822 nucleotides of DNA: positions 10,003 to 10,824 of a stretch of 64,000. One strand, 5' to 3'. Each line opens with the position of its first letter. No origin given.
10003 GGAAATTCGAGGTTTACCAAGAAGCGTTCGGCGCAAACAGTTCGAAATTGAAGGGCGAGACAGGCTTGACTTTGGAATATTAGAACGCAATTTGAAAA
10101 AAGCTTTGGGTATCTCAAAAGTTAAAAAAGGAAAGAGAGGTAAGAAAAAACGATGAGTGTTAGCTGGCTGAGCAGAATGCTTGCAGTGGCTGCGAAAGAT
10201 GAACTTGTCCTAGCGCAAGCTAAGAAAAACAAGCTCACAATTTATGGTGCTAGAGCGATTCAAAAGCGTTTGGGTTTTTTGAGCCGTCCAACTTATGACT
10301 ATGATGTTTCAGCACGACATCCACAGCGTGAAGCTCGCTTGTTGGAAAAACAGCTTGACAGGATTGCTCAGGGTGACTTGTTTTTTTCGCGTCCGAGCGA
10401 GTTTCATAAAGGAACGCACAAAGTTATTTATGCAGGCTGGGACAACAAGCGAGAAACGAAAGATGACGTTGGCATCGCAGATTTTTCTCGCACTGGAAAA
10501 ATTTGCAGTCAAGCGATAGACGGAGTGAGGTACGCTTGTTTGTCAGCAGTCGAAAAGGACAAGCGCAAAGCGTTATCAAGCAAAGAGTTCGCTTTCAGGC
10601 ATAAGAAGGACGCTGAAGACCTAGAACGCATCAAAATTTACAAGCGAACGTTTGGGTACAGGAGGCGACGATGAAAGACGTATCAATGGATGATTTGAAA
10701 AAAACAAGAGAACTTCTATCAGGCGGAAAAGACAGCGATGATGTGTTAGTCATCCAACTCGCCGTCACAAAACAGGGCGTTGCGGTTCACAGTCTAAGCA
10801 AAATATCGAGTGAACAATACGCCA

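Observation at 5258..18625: A roughly 13-kb integrated element sits in the tRNA-Arg(TCG) 3' end, with an intact integrase and two opposed gene blocks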

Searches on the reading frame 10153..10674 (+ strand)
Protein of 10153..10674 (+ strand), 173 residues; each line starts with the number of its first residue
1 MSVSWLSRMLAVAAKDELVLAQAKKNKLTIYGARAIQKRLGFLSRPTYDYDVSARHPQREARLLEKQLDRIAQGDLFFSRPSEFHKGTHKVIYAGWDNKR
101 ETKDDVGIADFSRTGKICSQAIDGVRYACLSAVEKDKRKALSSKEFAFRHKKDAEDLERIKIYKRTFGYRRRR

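Call 7: search_protein_families(library=pfam, proteins=[window:10153-10674:+], max_evalue=0.01)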
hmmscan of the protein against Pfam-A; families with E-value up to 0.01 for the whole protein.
window:10153-10674:+ (173 aa): 0 families

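Call 28: search_protein_families(library=phrogs, proteins=[window:10153-10674:+], max_evalue=0.1)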
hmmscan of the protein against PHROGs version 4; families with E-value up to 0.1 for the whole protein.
window:10153-10674:+ (173 aa): 1 family
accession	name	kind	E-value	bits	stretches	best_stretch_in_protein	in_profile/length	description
phrog_7735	-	integration and excision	0.0077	17.6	0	107-161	21-75/99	excisionase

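Call 29: search_protein_families(library=ncbifam, proteins=[window:10153-10674:+], max_evalue=0.1)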
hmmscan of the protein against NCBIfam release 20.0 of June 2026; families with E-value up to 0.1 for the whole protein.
window:10153-10674:+ (173 aa): 0 families
